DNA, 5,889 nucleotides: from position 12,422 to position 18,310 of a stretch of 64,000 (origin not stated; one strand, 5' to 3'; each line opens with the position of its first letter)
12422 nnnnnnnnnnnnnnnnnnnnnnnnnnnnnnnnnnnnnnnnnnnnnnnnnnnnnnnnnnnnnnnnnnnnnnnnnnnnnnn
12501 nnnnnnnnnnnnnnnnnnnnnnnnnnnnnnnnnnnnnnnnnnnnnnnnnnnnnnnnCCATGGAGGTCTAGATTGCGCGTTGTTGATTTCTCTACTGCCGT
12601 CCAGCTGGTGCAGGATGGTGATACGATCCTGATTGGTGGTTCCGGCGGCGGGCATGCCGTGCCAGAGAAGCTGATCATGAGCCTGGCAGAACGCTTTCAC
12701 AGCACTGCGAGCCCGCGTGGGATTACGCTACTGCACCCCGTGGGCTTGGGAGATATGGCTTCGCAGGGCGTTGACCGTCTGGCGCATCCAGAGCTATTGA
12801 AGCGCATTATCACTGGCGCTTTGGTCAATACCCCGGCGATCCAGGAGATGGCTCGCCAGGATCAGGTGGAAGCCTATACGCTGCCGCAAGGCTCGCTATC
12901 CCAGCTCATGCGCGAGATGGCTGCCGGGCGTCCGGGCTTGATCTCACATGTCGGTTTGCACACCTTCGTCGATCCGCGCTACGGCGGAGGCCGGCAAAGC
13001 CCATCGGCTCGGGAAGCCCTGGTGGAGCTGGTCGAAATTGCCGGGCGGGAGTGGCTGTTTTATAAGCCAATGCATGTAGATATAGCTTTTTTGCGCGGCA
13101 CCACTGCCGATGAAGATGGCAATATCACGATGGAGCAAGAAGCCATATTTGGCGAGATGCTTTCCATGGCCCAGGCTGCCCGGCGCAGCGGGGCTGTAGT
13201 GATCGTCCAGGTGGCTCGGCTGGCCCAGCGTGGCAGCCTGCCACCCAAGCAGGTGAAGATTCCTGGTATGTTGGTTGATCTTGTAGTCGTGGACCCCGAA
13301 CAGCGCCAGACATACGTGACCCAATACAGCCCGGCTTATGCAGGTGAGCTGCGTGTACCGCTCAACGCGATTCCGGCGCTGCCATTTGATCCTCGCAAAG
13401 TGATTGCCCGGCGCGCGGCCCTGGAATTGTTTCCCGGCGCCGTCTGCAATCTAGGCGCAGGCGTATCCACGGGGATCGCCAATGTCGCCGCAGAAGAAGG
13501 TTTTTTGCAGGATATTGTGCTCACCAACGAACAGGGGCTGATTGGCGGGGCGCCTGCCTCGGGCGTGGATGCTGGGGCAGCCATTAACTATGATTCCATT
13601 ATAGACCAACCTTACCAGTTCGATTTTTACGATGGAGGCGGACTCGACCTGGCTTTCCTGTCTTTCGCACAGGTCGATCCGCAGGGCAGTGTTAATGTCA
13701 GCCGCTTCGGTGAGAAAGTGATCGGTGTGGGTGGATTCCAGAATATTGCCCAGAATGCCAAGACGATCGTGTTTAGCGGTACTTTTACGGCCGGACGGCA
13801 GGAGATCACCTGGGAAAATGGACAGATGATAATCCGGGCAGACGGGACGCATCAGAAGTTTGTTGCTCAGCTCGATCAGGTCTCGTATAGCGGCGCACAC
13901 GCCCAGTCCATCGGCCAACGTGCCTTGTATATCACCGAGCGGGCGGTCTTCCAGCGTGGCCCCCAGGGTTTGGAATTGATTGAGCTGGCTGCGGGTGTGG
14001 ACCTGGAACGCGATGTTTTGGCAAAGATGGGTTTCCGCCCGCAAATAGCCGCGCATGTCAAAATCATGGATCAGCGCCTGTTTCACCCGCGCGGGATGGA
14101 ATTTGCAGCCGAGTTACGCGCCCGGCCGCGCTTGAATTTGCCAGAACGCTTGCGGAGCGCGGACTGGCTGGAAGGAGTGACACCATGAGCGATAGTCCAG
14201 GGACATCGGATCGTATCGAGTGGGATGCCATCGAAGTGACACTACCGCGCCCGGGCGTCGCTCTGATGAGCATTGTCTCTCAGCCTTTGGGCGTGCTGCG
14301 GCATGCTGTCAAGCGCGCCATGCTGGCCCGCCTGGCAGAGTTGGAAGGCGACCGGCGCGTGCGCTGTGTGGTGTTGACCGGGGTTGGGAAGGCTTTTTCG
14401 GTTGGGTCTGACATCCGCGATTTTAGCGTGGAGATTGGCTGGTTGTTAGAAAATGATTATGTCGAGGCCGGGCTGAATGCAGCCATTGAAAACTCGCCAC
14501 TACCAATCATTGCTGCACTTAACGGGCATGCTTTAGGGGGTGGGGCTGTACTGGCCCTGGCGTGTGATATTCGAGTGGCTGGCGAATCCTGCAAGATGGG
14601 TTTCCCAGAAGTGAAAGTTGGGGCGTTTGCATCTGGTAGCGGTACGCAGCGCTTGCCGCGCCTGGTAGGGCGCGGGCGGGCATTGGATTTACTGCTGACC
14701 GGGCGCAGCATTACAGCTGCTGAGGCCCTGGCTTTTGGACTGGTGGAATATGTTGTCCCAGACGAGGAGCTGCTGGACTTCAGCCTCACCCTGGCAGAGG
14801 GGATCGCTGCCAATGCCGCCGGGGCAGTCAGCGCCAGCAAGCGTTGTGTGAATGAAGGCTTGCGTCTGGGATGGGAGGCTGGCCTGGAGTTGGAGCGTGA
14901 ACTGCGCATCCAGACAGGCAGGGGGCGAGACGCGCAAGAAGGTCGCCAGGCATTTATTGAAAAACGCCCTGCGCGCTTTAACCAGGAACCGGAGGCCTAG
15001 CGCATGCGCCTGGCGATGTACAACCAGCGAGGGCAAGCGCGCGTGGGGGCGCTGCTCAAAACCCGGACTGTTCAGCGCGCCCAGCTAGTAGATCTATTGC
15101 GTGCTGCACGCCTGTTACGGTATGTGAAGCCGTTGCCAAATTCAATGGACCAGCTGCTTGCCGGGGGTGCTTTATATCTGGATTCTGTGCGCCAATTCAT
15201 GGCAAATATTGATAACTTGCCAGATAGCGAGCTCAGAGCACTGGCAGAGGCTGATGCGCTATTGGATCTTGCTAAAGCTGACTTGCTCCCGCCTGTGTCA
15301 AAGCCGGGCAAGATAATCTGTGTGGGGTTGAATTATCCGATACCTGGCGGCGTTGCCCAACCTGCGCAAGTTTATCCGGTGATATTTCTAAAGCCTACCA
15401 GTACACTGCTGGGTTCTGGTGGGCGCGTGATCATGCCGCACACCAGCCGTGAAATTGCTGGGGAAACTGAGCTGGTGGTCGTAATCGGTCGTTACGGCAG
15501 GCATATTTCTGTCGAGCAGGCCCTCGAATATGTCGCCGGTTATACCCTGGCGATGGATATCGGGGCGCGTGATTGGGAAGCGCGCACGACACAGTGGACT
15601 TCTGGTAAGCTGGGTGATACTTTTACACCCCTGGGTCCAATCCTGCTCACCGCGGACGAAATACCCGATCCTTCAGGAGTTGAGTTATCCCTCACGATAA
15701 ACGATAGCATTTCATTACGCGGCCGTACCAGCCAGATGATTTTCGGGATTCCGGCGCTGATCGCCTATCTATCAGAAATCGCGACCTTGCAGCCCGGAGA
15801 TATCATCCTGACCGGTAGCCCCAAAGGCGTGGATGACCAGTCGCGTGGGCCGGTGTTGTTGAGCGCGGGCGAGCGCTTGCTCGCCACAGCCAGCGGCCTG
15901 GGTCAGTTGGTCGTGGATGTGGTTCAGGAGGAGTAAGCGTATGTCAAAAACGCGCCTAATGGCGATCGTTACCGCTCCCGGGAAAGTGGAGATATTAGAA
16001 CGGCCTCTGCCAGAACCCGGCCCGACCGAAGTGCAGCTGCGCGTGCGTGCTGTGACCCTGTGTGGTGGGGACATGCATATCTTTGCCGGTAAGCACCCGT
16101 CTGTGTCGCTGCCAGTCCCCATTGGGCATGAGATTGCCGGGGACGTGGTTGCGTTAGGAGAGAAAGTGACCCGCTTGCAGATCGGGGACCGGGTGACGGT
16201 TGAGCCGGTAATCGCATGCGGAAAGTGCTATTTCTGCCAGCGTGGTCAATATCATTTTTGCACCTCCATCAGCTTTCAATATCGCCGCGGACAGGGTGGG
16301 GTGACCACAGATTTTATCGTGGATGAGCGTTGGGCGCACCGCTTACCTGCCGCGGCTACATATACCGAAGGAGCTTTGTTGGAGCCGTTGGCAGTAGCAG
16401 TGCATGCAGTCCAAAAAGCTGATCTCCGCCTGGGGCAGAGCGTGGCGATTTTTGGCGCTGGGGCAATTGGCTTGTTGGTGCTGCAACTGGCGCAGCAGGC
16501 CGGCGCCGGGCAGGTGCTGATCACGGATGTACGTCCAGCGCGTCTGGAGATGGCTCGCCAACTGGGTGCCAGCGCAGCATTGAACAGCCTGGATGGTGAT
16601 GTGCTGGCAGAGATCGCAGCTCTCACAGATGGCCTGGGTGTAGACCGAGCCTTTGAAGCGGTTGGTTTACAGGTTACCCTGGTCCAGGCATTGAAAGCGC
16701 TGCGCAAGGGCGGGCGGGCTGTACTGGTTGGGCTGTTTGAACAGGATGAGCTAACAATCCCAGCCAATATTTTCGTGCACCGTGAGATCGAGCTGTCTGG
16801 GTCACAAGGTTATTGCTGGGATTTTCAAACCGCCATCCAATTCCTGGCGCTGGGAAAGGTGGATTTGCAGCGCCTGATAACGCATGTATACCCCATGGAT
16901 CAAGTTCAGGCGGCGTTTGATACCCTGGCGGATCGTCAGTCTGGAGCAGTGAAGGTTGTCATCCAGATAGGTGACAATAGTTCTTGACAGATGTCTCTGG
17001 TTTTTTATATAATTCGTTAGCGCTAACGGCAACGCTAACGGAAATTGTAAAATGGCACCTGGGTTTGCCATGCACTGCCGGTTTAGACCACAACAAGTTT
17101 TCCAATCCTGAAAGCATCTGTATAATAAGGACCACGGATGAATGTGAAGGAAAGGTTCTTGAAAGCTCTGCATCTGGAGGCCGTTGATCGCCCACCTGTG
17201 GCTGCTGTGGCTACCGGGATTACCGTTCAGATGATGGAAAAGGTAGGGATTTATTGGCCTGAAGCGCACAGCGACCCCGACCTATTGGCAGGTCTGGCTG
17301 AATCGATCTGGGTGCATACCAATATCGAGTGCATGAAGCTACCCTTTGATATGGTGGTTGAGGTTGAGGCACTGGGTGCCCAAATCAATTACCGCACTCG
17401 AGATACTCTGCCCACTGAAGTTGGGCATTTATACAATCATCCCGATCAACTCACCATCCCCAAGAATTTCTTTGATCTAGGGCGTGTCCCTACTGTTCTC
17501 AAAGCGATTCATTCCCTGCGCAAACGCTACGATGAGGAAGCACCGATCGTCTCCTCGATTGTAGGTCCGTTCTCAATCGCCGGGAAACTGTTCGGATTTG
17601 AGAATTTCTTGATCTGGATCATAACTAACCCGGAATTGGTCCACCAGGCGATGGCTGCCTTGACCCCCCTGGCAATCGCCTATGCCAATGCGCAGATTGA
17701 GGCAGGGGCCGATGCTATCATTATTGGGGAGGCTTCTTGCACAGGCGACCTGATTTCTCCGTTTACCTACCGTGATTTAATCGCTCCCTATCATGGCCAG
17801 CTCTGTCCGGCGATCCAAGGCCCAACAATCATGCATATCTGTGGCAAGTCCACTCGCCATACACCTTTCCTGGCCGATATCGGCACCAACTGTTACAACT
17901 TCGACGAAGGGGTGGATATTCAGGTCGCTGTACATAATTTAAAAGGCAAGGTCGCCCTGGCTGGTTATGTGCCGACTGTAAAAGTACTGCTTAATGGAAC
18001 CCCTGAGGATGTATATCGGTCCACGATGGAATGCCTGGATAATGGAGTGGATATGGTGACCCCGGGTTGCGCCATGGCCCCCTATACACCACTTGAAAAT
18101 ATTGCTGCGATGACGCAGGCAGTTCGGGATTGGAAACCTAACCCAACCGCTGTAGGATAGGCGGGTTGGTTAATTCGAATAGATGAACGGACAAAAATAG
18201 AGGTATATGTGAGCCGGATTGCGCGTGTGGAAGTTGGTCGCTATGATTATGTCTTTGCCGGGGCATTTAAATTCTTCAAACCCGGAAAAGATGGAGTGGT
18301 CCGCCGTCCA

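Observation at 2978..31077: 28-kb orphan catabolic island joining uronate, CoA-thioester, Zn-thiol and enolase chemistries: candidate undescribed pathway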

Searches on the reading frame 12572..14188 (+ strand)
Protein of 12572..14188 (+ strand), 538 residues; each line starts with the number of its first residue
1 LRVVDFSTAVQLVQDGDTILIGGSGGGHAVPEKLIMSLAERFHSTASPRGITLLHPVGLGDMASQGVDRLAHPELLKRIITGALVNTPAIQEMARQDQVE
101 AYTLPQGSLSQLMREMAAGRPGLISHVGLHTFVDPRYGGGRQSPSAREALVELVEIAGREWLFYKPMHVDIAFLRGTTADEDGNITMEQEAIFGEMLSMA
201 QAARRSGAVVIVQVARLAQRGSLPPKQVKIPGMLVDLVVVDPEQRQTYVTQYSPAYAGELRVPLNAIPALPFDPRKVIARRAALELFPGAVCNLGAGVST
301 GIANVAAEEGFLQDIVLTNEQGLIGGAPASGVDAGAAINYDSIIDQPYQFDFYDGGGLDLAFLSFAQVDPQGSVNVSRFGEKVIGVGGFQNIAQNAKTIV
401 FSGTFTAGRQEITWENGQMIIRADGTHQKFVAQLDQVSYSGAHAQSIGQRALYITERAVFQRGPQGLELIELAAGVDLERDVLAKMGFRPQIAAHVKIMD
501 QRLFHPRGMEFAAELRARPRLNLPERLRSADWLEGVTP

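Call 3: search_protein_families(library=pfam, proteins=[window:12572-14188:+])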
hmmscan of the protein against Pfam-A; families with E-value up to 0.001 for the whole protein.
window:12572-14188:+ (538 aa): 1 family
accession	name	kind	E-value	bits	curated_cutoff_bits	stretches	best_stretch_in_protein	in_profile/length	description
PF01144.29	CoA_trans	-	3.9e-35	121.7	23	1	7-240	5-216/217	Coenzyme A transferase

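Call 6: search_protein_families(library=ncbifam, proteins=[window:12572-14188:+], max_evalue=0.00001)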
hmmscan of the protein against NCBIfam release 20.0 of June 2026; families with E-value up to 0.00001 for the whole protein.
window:12572-14188:+ (538 aa): 4 families
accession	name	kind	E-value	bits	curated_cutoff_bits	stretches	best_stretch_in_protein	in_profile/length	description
NF052271.1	Staph_FadX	equivalog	3.7e-124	415.2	750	1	1-505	1-507/523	fatty acid degradation protein FadX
TIGR02429.1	pcaI_scoA_fam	subfamily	1.6e-18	66.9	128.5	1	6-240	9-218/222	3-oxoacid CoA-transferase subunit A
NF007394.0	PRK09920.1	equivalog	8.2e-17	61.5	315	1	3-241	5-216/219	acetate CoA-transferase subunit alpha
TIGR02428.1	pcaJ_scoB_fam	subfamily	1.9e-11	43.8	243.55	1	275-401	3-139/207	3-oxoacid CoA-transferase subunit B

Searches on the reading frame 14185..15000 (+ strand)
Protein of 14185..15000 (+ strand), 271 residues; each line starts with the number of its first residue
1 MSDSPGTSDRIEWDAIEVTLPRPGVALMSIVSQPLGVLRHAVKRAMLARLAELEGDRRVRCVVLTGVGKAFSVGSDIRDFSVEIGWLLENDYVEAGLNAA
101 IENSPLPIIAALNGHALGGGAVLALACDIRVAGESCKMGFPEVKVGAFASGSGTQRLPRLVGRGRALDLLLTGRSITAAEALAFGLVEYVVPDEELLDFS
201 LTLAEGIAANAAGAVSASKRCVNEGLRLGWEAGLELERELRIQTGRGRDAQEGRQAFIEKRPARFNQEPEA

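Call 4: search_protein_families(library=pfam, proteins=[window:14185-15000:+])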
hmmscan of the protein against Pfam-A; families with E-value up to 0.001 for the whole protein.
window:14185-15000:+ (271 aa): 2 families
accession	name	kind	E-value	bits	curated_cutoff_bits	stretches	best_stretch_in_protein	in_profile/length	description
PF00378.25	ECH_1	-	7.3e-51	173.3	27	1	35-267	17-250/251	Enoyl-CoA hydratase/isomerase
PF16113.10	ECH_2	-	3.1e-28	99.7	27.2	1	35-208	12-189/335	Enoyl-CoA hydratase/isomerase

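Call 7: search_protein_families(library=ncbifam, proteins=[window:14185-15000:+], max_evalue=0.00001)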
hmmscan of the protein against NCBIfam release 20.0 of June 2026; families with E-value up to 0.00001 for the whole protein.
window:14185-15000:+ (271 aa): 73 families (the best 25 are shown)
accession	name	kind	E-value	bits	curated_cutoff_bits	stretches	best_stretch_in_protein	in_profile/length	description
NF051848.1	EnCoAHydtEchA19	equivalog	3.7e-56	190.5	400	1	40-267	26-257/258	enoyl-CoA hydratase EchA19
NF005802.0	PRK07657.1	equivalog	6.1e-55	186.5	363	1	18-266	7-258/260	enoyl-CoA hydratase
NF006007.0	PRK08138.1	subfamily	3.2e-53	180.7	355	1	14-266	7-259/261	enoyl-CoA hydratase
NF005803.0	PRK07658.1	equivalog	2e-52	178.1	313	1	24-267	11-256/257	enoyl-CoA hydratase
NF004634.0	PRK05980.1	equivalog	3.2e-51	174.2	375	1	35-265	24-260/263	crotonase/enoyl-CoA hydratase family protein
NF004517.0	PRK05862.1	equivalog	7e-50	169.9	396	1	33-267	23-256/257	enoyl-CoA hydratase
NF004475.0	PRK05809.1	subfamily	1e-47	162.8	394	1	35-267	25-259/260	short-chain-enoyl-CoA hydratase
NF005864.0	PRK07799.1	equivalog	1.2e-46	159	316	1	41-267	31-265/266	crotonase/enoyl-CoA hydratase family protein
NF006566.0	PRK09076.1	subfamily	1e-45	156.4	286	1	25-267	15-259/260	enoyl-CoA hydratase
NF007239.0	PRK09674.1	equivalog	4.4e-45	154.2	371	1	38-266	28-255/257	2,3-dehydroadipyl-CoA hydratase PaaF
NF006699.0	PRK09245.1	subfamily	4.4e-45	154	354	1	44-267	34-265/266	crotonase/enoyl-CoA hydratase family protein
NF005073.0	PRK06495.1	subfamily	3.5e-43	147.8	296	1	24-266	13-255/257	enoyl-CoA hydratase/isomerase family protein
NF006100.0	PRK08252.1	subfamily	4.7e-43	147.6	282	1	39-265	28-251/254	crotonase/enoyl-CoA hydratase family protein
NF004781.0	PRK06127.1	subfamily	1.8e-41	142.6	291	1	45-266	42-267/269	enoyl-CoA hydratase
TIGR02280.1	PaaB1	equivalog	1.1e-40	139.7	345.15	1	40-266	25-254/256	2-(1,2-epoxy-1,2-dihydrophenyl)acetyl-CoA isomerase PaaG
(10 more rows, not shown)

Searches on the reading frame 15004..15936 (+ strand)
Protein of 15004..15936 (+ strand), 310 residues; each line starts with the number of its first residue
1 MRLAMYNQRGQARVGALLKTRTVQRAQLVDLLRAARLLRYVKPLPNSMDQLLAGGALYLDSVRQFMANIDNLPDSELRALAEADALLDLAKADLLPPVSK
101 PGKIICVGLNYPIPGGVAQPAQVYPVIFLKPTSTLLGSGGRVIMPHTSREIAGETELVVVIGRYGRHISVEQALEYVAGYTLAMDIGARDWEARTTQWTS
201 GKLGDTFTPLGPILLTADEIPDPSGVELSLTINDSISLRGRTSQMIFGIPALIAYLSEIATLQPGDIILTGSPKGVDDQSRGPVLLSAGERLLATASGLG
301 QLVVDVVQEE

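Call 4: search_protein_families(library=pfam, proteins=[window:15004-15936:+])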
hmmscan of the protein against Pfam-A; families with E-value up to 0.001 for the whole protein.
window:15004-15936:+ (310 aa): 1 family
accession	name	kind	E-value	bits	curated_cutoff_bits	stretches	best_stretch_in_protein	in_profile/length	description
PF01557.24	FAA_hydrolase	-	2.8e-56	191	23.9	1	103-307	1-214/214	Fumarylacetoacetate (FAA) hydrolase C-terminal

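Call 7: search_protein_families(library=ncbifam, proteins=[window:15004-15936:+], max_evalue=0.00001)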
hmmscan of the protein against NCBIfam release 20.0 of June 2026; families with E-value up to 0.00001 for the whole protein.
window:15004-15936:+ (310 aa): 6 families
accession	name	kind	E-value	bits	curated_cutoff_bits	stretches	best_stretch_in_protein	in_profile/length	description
NF053535.1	DhyDRhmHlse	equivalog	4.5e-48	164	500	1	94-307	63-279/284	2,4-didehydro-3-deoxy-L-rhamnonate hydrolase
TIGR02303.1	HpaG-C-term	equivalog_domain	8.8e-44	149.8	276.4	1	79-286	21-229/245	4-hydroxyphenylacetate degradation bifunctional isomerase/decarboxylase, C-terminal subunit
NF009399.0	PRK12764.1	equivalog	2.5e-34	119.2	444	1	98-307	18-227/501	fumarylacetoacetate hydrolase family protein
NF011750.0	PRK15203.1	equivalog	1.1e-33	116.7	811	1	98-310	219-426/429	4-hydroxyphenylacetate degradation bifunctional isomerase/decarboxylase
NF007967.0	PRK10691.1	equivalog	4.3e-28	98.2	201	1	102-285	17-205/219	fumarylacetoacetate hydrolase family protein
TIGR02305.1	HpaG-N-term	equivalog_domain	2.6e-27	95.7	228.65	1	123-302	31-201/205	4-hydroxyphenylacetate degradation bifunctional isomerase/decarboxylase, N-terminal subunit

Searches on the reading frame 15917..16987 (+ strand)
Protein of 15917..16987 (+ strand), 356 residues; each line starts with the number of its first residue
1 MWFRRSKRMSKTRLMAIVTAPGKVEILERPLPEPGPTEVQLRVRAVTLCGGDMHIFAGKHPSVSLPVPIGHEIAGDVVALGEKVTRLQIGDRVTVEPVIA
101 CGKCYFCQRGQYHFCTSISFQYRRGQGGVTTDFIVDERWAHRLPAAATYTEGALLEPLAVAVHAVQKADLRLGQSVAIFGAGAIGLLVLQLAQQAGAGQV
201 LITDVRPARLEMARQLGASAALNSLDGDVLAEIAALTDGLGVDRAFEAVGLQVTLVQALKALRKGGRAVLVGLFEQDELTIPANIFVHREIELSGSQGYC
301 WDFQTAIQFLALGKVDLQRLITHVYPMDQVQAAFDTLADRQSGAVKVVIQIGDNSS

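Call 4: search_protein_families(library=pfam, proteins=[window:15917-16987:+])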
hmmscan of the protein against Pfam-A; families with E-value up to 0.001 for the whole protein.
window:15917-16987:+ (356 aa): 4 families
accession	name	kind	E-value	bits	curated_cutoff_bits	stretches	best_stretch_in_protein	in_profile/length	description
PF00107.32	ADH_zinc_N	-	1.8e-29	102.7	31.8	1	183-311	1-128/129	Zinc-binding dehydrogenase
PF08240.17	ADH_N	-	1.8e-28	99.3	23.5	1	35-144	1-103/104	Alcohol dehydrogenase GroES-like domain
PF16912.11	Glu_dehyd_C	-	2.1e-14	53.9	34.9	1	152-351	4-211/211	Glucose dehydrogenase C-terminus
PF13602.12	ADH_zinc_N_2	-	1.2e-05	26.7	27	1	216-341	1-127/134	Zinc-binding dehydrogenase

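Call 7: search_protein_families(library=ncbifam, proteins=[window:15917-16987:+], max_evalue=0.00001)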
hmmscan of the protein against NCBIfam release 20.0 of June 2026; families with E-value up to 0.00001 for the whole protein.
window:15917-16987:+ (356 aa): 23 families
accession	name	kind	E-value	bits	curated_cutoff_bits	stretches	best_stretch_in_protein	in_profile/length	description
NF003808.0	PRK05396.1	equivalog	1.3e-63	214.9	380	1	24-349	13-338/341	L-threonine 3-dehydrogenase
TIGR00692.1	tdh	equivalog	2.2e-63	214.3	458.35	1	24-346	11-337/340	L-threonine 3-dehydrogenase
NF041097.1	keto_inos_dh_IolM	equivalog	6.8e-63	212.6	450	1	15-347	31-387/389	scyllo-inosose 3-dehydrogenase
NF007489.0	PRK10083.1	equivalog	1.3e-56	192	376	1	17-351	5-337/339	Zn-dependent oxidoreductase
NF007375.0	PRK09880.1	equivalog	7e-46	156.6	469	1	17-349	9-341/344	L-idonate 5-dehydrogenase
TIGR03451.1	mycoS_dep_FDH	equivalog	7e-44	150.1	512.9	1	24-339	14-348/358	S-(hydroxymethyl)mycothiol dehydrogenase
TIGR03989.1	Rxyl_3153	subfamily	3.3e-43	148.4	440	2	164-339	178-360/370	NDMA-dependent alcohol dehydrogenase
NF007642.0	PRK10309.1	equivalog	3.2e-42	145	550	1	17-350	5-345/347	galactitol-1-phosphate 5-dehydrogenase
TIGR02818.1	adh_III_F_hyde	equivalog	9.2e-40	136.8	543.95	2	166-342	179-361/368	S-(hydroxymethyl)glutathione dehydrogenase/class III alcohol dehydrogenase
NF006940.0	PRK09422.1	equivalog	2.3e-38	132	344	1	16-340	4-325/338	alcohol dehydrogenase AdhP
TIGR03366.1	HpnZ_proposed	hypoth_equivalog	6.1e-35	120.9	328.1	1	34-330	3-315/315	putative phosphonate catabolism associated alcohol dehydrogenase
NF010344.0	PRK13771.1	subfamily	1.8e-34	119.2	349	1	23-350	12-332/334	putative alcohol dehydrogenase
NF047908.1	AldhRedAhr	equivalog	1e-32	113.4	470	1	10-341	2-326/335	NADPH-dependent aldehyde reductase Ahr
NF041172.1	AcrlCoa_red_Thmprot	equivalog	7.1e-30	104.1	500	1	17-349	5-332/334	acryloyl-CoA reductase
TIGR03201.1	dearomat_had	equivalog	1.6e-29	103.1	338.65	1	18-339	4-338/349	6-hydroxycyclohex-1-ene-1-carbonyl-CoA dehydrogenase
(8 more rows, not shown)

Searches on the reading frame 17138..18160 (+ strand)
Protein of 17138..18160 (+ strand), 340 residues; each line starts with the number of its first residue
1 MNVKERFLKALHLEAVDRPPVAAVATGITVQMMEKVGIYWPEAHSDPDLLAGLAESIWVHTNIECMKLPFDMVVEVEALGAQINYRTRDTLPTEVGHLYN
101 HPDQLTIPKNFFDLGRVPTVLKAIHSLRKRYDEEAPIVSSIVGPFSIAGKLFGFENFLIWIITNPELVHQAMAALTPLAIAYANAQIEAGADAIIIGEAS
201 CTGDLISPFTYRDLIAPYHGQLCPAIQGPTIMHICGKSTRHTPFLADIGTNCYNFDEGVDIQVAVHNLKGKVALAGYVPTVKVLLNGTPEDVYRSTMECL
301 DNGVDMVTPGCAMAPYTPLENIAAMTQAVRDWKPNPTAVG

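Call 4: search_protein_families(library=pfam, proteins=[window:17138-18160:+])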
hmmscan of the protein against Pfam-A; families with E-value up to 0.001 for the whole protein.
window:17138-18160:+ (340 aa): 1 family
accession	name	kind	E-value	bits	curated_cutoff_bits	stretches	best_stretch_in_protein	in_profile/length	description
PF01208.23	URO-D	-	6.6e-71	239.5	23.9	1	4-332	3-346/346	Uroporphyrinogen decarboxylase (URO-D)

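Call 7: search_protein_families(library=ncbifam, proteins=[window:17138-18160:+], max_evalue=0.00001)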
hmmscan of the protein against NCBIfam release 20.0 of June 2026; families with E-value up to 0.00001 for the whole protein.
window:17138-18160:+ (340 aa): 5 families
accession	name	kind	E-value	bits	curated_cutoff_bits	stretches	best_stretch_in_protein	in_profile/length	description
NF004889.0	PRK06252.1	subfamily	2.4e-102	342.4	244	1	1-333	4-337/340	methylcobalamin:coenzyme M methyltransferase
NF040654.1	MtaA_Meth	equivalog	1.8e-93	313.1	400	1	1-328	1-331/337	methylcobamide:CoM methyltransferase MtaA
TIGR01463.1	mtaA_cmuA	subfamily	5.5e-85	285.6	235.4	1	1-330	3-336/340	MtaA/CmuA family methyltransferase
NF041608.1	methylcob_mtaseMtbA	equivalog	9.6e-69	232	600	1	4-333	7-338/339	methylcobamide:CoM methyltransferase MtbA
TIGR01464.1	hemE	equivalog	5e-15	55.3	302.95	1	70-330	69-337/338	uroporphyrinogen decarboxylase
